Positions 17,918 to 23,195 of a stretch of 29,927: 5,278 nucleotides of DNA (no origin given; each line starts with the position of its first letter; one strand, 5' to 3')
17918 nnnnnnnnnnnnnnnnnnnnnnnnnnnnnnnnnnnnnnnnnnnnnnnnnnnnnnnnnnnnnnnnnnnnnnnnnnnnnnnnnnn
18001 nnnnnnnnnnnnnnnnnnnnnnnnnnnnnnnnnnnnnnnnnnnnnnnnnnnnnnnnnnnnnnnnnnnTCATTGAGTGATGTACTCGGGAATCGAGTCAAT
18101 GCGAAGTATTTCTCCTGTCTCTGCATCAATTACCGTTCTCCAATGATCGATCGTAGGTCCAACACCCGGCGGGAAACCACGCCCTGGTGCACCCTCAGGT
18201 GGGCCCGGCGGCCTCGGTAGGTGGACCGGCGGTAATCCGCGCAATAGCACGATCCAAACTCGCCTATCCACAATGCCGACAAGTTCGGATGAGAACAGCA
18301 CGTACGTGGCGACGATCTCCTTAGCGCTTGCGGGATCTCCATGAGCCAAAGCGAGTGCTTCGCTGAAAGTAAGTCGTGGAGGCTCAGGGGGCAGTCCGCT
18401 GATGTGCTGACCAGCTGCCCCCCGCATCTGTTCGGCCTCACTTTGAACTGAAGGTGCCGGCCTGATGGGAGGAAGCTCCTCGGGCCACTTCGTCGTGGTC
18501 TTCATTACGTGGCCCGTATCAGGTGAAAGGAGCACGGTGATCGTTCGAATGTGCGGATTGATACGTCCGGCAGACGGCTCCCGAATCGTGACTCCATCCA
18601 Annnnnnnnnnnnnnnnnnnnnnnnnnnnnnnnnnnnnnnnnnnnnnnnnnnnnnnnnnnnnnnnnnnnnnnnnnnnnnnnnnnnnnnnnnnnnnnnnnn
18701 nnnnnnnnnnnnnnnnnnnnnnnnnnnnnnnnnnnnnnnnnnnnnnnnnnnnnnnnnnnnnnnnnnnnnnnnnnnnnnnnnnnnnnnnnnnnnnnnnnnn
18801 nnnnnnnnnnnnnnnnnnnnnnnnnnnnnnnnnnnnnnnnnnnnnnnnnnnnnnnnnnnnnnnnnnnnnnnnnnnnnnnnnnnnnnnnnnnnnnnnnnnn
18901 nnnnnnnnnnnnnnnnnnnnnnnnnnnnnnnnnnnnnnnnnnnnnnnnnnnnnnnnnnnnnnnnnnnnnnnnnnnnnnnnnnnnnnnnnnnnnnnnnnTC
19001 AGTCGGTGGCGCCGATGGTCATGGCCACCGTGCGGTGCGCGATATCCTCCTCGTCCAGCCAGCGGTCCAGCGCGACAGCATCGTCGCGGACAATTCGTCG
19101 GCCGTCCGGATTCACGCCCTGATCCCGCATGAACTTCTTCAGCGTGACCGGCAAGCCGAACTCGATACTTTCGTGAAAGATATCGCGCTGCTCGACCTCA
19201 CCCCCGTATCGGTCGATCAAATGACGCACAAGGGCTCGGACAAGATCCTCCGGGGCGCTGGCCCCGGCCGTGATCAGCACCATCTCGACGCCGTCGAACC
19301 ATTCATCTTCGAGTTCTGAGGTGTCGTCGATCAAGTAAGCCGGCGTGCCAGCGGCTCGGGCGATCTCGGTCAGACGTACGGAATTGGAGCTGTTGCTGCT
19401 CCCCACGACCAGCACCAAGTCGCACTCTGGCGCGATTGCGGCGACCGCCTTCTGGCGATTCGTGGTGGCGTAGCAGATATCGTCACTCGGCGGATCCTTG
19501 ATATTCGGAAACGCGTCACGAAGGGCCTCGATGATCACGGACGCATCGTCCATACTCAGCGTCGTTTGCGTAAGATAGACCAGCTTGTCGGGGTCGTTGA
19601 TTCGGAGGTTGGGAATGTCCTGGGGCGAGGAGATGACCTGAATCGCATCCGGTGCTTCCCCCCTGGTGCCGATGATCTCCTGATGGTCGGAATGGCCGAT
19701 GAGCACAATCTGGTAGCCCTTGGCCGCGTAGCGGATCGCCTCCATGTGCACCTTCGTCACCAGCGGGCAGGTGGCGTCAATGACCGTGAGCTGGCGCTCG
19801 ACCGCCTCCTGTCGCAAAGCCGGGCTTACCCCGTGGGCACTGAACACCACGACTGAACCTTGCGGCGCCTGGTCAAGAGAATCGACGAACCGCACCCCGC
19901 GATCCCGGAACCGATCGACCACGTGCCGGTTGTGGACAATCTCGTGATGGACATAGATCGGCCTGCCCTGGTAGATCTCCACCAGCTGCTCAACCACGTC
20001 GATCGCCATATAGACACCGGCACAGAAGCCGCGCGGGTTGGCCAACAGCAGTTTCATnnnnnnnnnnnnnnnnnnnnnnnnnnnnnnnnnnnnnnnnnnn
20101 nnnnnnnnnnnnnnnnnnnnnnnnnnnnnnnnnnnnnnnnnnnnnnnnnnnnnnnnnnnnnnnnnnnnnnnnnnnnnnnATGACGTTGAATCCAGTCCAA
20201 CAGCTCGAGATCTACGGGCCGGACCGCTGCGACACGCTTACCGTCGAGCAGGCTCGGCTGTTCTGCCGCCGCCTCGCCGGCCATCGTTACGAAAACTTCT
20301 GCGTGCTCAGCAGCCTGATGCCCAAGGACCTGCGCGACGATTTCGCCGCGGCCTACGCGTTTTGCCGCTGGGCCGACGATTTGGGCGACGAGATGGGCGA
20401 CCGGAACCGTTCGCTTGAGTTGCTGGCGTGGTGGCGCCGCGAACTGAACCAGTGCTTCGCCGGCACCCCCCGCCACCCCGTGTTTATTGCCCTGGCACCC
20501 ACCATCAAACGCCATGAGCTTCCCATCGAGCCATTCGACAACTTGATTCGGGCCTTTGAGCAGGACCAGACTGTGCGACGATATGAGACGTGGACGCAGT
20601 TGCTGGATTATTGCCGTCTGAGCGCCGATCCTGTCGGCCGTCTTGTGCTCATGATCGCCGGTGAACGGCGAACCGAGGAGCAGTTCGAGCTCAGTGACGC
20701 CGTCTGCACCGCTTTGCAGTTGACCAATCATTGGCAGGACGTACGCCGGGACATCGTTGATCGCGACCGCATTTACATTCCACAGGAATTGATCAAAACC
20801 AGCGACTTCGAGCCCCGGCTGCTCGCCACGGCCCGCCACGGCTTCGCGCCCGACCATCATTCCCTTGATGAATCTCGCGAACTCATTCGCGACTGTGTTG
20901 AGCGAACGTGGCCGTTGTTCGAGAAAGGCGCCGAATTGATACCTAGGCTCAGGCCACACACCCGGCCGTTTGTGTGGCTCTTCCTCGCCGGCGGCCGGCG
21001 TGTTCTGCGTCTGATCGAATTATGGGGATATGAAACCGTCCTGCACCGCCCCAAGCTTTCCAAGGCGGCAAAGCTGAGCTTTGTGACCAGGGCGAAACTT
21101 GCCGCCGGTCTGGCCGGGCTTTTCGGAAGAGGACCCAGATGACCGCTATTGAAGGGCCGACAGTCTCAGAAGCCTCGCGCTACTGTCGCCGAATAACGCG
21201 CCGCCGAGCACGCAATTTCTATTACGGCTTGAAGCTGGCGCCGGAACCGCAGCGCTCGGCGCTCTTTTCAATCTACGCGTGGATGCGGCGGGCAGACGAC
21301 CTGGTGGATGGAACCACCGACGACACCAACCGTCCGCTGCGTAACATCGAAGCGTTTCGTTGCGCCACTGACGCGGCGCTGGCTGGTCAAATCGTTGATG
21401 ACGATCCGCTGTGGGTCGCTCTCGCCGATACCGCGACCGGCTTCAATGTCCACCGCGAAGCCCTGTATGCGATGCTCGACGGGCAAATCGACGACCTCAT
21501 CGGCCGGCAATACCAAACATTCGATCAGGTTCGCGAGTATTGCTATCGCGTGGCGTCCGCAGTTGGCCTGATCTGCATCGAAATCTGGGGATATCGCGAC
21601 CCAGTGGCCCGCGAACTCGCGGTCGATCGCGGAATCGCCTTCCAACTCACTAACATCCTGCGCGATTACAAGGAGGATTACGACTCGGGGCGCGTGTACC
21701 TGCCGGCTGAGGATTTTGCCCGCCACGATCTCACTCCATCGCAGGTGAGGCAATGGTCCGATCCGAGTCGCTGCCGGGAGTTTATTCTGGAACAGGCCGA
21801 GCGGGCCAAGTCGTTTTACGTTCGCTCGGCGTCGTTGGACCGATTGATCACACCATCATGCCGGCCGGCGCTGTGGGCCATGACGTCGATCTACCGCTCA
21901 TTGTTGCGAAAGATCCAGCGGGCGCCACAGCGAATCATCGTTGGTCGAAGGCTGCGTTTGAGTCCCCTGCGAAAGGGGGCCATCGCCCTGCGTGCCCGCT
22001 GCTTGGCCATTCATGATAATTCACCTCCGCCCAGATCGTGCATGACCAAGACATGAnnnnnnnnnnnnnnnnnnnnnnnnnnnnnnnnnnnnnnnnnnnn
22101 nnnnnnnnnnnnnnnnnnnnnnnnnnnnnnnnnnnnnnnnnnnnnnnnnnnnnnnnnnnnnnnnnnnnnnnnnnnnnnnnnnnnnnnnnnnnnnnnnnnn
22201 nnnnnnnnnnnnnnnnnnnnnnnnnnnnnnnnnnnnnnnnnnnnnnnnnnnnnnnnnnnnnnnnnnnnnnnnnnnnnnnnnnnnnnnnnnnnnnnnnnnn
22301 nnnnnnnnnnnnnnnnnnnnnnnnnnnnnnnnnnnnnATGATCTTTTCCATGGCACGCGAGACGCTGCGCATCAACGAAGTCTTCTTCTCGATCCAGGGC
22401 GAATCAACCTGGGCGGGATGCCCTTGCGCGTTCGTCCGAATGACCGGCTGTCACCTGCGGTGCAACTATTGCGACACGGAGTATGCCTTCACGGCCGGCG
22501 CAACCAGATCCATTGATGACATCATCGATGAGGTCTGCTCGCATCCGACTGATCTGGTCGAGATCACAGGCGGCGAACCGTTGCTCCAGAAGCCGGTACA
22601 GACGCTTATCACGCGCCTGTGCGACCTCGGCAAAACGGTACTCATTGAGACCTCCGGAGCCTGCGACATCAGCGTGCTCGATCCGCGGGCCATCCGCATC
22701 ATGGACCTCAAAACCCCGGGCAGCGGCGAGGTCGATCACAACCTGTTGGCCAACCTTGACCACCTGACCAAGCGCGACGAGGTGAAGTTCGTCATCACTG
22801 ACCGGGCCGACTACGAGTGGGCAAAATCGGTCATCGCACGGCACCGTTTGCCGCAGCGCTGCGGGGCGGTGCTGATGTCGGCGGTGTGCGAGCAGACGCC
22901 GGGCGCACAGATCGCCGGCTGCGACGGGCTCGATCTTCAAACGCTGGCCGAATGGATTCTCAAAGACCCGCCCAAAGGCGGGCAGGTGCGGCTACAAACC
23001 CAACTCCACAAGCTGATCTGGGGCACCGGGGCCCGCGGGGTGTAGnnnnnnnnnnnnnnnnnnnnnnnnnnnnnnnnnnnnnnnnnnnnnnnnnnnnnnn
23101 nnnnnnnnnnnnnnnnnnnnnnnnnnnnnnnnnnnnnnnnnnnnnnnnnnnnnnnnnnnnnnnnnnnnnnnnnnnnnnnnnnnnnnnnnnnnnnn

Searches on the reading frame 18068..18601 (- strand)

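Call 25: search_protein_families(library=pfam, proteins=[window:18068-18601:-], max_evalue=0.001)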
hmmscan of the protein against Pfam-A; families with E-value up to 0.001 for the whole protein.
window:18068-18601:- (177 aa): 0 families

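Call 69: search_protein_families(library=ncbifam, proteins=[window:18068-18601:-], max_evalue=0.001)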
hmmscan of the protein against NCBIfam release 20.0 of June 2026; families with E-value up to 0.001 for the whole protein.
window:18068-18601:- (177 aa): 0 families

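Call 80: search_protein_families(library=pfam, proteins=[window:18068-18601:-], max_evalue=0.01)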
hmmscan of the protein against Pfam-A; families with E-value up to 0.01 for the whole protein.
window:18068-18601:- (177 aa): 1 family
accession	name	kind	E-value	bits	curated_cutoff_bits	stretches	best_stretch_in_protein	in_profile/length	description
PF03413.25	PepSY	-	0.0013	19.4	24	0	149-168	40-59/60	Peptidase propeptide and YPEB domain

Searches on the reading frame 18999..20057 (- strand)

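Call 25: search_protein_families(library=pfam, proteins=[window:18999-20057:-], max_evalue=0.001)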
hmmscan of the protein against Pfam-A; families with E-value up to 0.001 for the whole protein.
window:18999-20057:- (352 aa): 1 family
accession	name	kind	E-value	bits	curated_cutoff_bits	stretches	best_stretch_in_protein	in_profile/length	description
PF02401.23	LYTB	-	9.5e-94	314.1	24.5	1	4-280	2-266/267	LytB protein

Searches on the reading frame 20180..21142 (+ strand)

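Call 26: search_protein_families(library=pfam, proteins=[window:20180-21142:+], max_evalue=0.001)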
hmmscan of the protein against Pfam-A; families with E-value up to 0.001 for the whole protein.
window:20180-21142:+ (320 aa): 1 family
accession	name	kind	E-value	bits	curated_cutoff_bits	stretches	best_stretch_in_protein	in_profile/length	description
PF00494.24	SQS_PSY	-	7e-67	226.3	26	1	37-295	5-261/263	Squalene/phytoene synthase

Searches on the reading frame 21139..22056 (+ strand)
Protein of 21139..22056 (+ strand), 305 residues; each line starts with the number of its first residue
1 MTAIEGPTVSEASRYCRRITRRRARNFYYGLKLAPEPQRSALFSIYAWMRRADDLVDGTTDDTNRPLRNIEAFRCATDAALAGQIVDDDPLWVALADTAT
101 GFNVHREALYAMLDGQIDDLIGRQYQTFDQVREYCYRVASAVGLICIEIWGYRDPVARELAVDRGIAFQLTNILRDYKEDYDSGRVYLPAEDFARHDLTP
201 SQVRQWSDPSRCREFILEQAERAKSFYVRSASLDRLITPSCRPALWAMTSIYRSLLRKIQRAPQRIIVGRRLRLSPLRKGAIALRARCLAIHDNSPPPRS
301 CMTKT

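Call 25: search_protein_families(library=pfam, proteins=[window:21139-22056:+], max_evalue=0.001)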
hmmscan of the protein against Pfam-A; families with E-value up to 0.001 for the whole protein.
window:21139-22056:+ (305 aa): 1 family
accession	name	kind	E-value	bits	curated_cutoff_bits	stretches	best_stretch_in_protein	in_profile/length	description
PF00494.24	SQS_PSY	-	1.5e-65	222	26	1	21-278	2-263/263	Squalene/phytoene synthase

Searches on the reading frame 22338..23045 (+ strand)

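Call 26: search_protein_families(library=pfam, proteins=[window:22338-23045:+], max_evalue=0.001)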
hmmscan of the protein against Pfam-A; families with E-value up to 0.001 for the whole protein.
window:22338-23045:+ (235 aa): 2 families
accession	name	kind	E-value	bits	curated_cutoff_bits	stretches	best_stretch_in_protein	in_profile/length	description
PF04055.27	Radical_SAM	-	9e-11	42.7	29.5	1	34-109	3-88/166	Radical SAM superfamily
PF13353.11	Fer4_12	-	0.00071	20.3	22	0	32-91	9-74/137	4Fe-4S single cluster domain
